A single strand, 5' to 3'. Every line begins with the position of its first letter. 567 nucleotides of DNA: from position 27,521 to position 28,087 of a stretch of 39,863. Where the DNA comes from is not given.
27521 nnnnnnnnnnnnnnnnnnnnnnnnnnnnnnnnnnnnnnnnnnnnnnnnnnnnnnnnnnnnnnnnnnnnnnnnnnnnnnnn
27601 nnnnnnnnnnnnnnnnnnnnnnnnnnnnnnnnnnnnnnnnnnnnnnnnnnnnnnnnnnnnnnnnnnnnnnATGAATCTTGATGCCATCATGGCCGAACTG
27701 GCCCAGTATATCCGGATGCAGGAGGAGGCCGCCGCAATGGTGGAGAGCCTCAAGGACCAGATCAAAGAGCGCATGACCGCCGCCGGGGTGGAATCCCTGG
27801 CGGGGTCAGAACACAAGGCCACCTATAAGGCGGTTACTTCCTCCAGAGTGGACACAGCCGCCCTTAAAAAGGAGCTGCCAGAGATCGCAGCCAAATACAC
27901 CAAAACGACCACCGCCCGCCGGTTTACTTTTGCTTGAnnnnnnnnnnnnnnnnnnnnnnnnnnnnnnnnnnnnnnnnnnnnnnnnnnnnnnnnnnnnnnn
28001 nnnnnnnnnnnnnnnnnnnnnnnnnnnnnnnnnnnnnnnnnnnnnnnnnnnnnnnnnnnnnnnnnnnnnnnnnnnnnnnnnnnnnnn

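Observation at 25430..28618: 3.2-kb foreign-looking cassette splitting terS from terL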

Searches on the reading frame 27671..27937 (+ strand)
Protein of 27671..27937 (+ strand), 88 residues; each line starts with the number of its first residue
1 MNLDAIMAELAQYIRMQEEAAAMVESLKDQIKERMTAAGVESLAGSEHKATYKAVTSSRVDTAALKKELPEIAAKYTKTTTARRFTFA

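Call 7: search_protein_families(library=pfam, proteins=[window:27671-27937:+], max_evalue=0.01)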
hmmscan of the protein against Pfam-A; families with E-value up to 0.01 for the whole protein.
window:27671-27937:+ (88 aa): 0 families

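Call 15: search_protein_families(library=phrogs, proteins=[window:27671-27937:+], max_evalue=0.01)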
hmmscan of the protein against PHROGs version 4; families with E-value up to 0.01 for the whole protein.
window:27671-27937:+ (88 aa): 5 families
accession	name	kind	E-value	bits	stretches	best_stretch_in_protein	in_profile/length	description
phrog_6244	-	unknown function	2.4e-13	51.5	1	5-82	19-100/107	-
phrog_434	-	DNA, RNA and nucleotide metabolism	1.5e-10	41.9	1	4-87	275-361/372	RecE-like recombination exonuclease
phrog_1956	-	unknown function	1.9e-06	29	1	20-86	24-89/93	-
phrog_34398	-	unknown function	0.00011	23.2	1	6-69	13-76/149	-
phrog_2362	-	unknown function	0.006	17.4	0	5-50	95-143/223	-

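Call 16: search_protein_families(library=ncbifam, proteins=[window:27671-27937:+], max_evalue=0.01)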
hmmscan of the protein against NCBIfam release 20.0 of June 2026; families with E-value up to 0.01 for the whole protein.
window:27671-27937:+ (88 aa): 0 families

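Call 31: find_homologous_proteins(query=window:27671-27934:+, max_evalue=0.001)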
Query window:27671-27934:+ (88 aa): 1785 proteins with E <= 0.001 among 1788 candidates; the best 120 are listed.
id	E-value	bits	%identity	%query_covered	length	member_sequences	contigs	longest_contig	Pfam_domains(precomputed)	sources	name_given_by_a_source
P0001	9.6e-46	170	100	100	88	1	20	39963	-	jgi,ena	jgi:predicted phage-related endonuclease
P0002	8.2e-45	167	98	100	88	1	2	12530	-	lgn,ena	-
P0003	2.2e-44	166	95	100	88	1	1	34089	-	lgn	-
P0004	5.9e-44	164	94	100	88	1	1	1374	-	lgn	-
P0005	5.9e-44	164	95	100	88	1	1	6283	-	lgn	-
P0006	8.0e-44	164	94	100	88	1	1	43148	-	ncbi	-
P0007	8.1e-44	164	95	100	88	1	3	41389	-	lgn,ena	-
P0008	8.3e-44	164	95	100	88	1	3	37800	-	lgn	-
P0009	9.3e-44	164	94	100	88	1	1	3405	-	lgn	-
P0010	1.3e-43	163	95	86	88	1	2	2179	-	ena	-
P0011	1.3e-43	163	93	100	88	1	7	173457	-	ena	-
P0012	1.4e-43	163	93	100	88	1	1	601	-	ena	-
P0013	1.5e-43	163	94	100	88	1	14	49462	-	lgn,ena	-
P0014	1.5e-43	163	93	100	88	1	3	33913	-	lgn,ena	-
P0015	1.7e-43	163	93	86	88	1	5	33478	-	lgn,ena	-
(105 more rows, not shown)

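Call 76: search_protein_families(library=padloc, proteins=[window:27671-27937:+], max_evalue=0.01)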
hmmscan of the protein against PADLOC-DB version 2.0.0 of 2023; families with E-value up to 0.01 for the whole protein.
window:27671-27937:+ (88 aa): 0 families

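Call 79: search_protein_representatives(protein=window:27671-27934:+)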
Query: 88 residues. Proteins with E-value up to 0.001 (for the whole library): 843; up to 1e-10: 175; up to 1e-30: 1. The best 150 are listed.
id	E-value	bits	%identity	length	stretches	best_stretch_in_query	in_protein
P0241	2.4e-31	122.7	83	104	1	1-78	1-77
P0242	1.2e-29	117.3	91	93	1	1-67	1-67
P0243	1.2e-28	114.2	64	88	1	1-88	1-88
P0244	1.2e-26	107.9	60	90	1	2-87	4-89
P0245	8.2e-26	105.3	60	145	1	2-87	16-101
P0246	1.7e-25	104.3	60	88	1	1-87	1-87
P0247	1.9e-25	104.1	59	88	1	1-87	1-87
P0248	2.9e-24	100.4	60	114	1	1-87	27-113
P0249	2.9e-24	100.4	47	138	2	3-65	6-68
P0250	5.2e-23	96.4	93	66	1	1-65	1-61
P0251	4.1e-22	93.6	87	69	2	50-88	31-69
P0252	7.1e-22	92.8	55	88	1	1-87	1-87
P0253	7.4e-22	92.8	55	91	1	2-87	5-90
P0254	1.4e-21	91.9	64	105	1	19-88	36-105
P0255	2.0e-21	91.4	54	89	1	3-87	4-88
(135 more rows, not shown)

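Call 81: search_solved_structures(query=A4, max_evalue=10, show_alignments=2)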
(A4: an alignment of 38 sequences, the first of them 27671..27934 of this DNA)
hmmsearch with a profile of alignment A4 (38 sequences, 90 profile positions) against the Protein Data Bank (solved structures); distinct sequences matched with E-value up to 10: 15.
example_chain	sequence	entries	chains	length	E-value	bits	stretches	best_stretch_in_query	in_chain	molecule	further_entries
8cqz_B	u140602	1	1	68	0.17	15.3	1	7-36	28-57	Guided entry of tail-anchored proteins factor 1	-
21gi_A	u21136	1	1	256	0.3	14.5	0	2-34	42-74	A designed protein Three-twist Knot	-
7mcd_A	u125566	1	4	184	0.42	14.1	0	4-36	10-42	AI-designed TIM-barrel F15C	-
4egw_A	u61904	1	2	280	0.45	14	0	13-49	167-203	Magnesium transport protein CorA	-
4cy4_A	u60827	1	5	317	0.72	13.3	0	13-49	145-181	MAGNESIUM TRANSPORT PROTEIN CORA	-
4ev6_A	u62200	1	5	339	0.87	13.1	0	13-49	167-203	Magnesium transport protein CorA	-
8f2r_H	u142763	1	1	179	1.5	12.3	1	6-41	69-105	COMM domain-containing protein 8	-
8f2u_H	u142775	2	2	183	1.6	12.2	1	6-41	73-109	COMM domain-containing protein 8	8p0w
3mlg_A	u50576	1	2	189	1.9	12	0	2-34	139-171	2X chimera of Helicobacter pylori protein HP0242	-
2pms_C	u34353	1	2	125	2.6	11.5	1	7-44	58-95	PNEUMOCOCCAL SURFACE PROTEIN A (PSPA)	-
4uic_A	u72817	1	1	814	2.9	11.4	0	23-59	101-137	SURFACE LAYER PROTEIN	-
3tnu_B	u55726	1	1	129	3.2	11.2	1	5-33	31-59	Keratin, type II cytoskeletal 5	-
6e2j_B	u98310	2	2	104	5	10.6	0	4-44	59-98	Keratin, type I cytoskeletal 10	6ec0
8j07_g5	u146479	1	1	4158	5.5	10.5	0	22-74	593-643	Dynein axonemal heavy chain 6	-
2ra1_A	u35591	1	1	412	8.8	9.8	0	23-59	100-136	Surface layer protein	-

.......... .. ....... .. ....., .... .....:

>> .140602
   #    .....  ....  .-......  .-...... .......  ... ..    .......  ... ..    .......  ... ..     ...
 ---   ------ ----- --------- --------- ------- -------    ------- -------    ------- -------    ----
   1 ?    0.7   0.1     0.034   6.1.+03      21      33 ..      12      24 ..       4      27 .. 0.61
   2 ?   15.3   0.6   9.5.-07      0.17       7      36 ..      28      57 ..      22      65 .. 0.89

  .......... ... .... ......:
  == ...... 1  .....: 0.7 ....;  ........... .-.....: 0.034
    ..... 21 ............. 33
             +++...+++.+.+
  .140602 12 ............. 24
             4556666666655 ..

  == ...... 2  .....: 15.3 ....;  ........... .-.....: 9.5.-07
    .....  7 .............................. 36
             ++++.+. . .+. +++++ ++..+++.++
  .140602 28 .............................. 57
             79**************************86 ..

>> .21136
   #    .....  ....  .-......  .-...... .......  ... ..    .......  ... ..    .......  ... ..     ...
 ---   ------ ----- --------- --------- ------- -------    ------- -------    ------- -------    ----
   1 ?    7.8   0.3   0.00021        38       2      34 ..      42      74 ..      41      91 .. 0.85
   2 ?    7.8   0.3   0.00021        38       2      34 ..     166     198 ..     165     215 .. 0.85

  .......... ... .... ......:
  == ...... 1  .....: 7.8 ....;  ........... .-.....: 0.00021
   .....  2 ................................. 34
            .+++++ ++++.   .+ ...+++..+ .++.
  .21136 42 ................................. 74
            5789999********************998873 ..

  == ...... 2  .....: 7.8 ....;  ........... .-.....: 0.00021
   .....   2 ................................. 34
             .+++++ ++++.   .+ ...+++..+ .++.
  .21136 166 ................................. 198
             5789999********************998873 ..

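Call 86: search_dna_similar(query=window:27671-27934:+, collection=plasmids, mode=protein, max_rows=15, max_evalue=0.001)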
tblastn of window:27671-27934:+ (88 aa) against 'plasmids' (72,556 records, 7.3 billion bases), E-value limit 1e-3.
No match.

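Call 87: search_dna_similar(query=window:27671-27934:+, collection=phages, mode=protein, max_rows=25, max_evalue=0.001)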
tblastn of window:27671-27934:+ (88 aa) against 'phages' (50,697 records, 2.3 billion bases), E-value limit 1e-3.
Records with a match: 3; places in all: 3; records where one place covers at least 80% of the query: 0.
Best place of each record, by identity: <60% 3.
By first word of the organism name: Bacteriophage 2; Exiguobacterium 1.
By host as written in the record: - 2; Exiguobacterium aurantiacum 1.
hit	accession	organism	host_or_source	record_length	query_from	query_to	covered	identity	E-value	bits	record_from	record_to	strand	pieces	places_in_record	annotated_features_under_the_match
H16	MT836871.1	Bacteriophage sp.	human fecal samples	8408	9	72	73%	54.7%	3e-14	71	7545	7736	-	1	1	record has no annotation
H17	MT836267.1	Bacteriophage sp.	human fecal samples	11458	3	72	80%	48.6%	2e-14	72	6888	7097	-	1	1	record has no annotation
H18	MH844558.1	Exiguobacterium phage vB_EauM-23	Exiguobacterium aurantiacum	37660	4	72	78%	31.9%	1e-3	41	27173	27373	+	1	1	putative endonuclease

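Call 89: predict_structure(alignment_id=A4)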
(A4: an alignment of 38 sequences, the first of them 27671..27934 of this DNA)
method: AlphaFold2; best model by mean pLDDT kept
length: 88 residues; sequences in the alignment: 38
mean_pLDDT: 95.5   pTM: 0.66
mean pLDDT of the five models: 95.5, 93.1, 92.5, 91.6, 88.6
residues with pLDDT >= 90: 86; 70-90: 2; 50-70: 0; < 50: 0
segments of 3 or more residues with pLDDT < 50: none
pLDDT, mean of each block of 10 residues (from residue 1): 94 98 98 95 94 94 95 95 95
secondary structure, 60 per line:
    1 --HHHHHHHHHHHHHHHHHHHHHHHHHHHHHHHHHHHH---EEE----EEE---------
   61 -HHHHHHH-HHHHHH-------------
elements in order: H3-38 E42-44 E49-51 H62-68 H70-75

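Call 91: fold_search(model_id=the predicted structure, library=pdb)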
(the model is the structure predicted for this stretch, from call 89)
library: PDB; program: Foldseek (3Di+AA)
matches with E <= 10: 4; with E <= 0.001: 0
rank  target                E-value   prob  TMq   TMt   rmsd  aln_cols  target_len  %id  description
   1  8k38_M                8.6e+00  0.02  0.18  0.25  16.1        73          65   18  The structure of bacteriophage lambda portal-adaptor (released 2023-11-15)
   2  9mu3_A                8.6e+00  0.02  0.21  0.20  16.1        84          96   17  SaPI1 neck structure (released 2025-05-07)
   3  8qqn_PM               1.0e+01  0.02  0.18  0.12  15.5        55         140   13  Portal protein of full Haloferax tailed virus 1. (released 2024-10-16)
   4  8xow_W                1.0e+01  0.02  0.18  0.23  14.2        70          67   27  Mature virion portal of bacteriophage lambda (released 2024-04-10)

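Call 93: fold_search(model_id=the predicted structure, library=viral)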
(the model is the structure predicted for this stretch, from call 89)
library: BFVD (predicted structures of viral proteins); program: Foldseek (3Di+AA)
matches with E <= 10: 87; with E <= 0.001: 3
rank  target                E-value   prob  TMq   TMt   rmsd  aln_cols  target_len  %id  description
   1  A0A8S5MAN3            6.5e-04  1.00  0.68  0.45   3.0        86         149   29  Uncharacterized protein [Siphoviridae sp. ctsDY37]
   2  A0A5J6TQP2            7.5e-04  1.00  0.84  0.61   2.0        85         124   24  (no name in the UniProt tables at hand)
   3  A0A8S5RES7            8.0e-04  1.00  0.83  0.80   2.0        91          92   22  Uncharacterized protein [virus sp. ctqEG8]
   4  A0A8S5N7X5            2.5e-03  1.00  0.73  0.49   2.9        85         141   20  Uncharacterized protein [Siphoviridae sp. ctfW121]
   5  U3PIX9                3.3e-03  1.00  0.71  0.62   3.2        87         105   22  Uncharacterized protein [Lactobacillus phage phiLdb]
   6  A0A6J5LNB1            3.5e-03  1.00  0.58  0.22   4.7        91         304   24  COG5377 Phage-related protein, predicted endonuclease [uncultured Caudovirales phage]
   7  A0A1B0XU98            5.4e-03  1.00  0.53  0.21   4.5        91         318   28  (no name in the UniProt tables at hand)
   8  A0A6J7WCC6            6.6e-03  1.00  0.78  0.25   3.5        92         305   27  COG5377 Phage-related protein, predicted endonuclease [uncultured Caudovirales phage]
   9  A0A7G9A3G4            7.1e-03  1.00  0.60  0.54   3.5        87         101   21  Uncharacterized protein [Enterococcus phage vB_EfaM_A2]
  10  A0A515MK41            8.2e-03  1.00  0.66  0.58   4.1        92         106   26  (no name in the UniProt tables at hand)
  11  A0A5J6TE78            1.0e-02  1.00  0.66  0.64   3.8        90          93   18  Uncharacterized protein [Mycobacterium phage MalagasyRose]
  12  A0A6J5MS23            1.7e-02  1.00  0.69  0.24   3.3        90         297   21  COG5377 Phage-related protein, predicted endonuclease [uncultured Caudovirales phage]
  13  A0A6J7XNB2            1.8e-02  1.00  0.77  0.24   2.8        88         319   26  Phage-type endonuclease [uncultured Caudovirales phage]
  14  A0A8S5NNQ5            2.4e-02  1.00  0.54  0.43   7.4        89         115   13  Uncharacterized protein [Myoviridae sp. ctj3P51]
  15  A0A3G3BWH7            2.4e-02  0.99  0.49  0.32   6.9        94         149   20  (no name in the UniProt tables at hand)
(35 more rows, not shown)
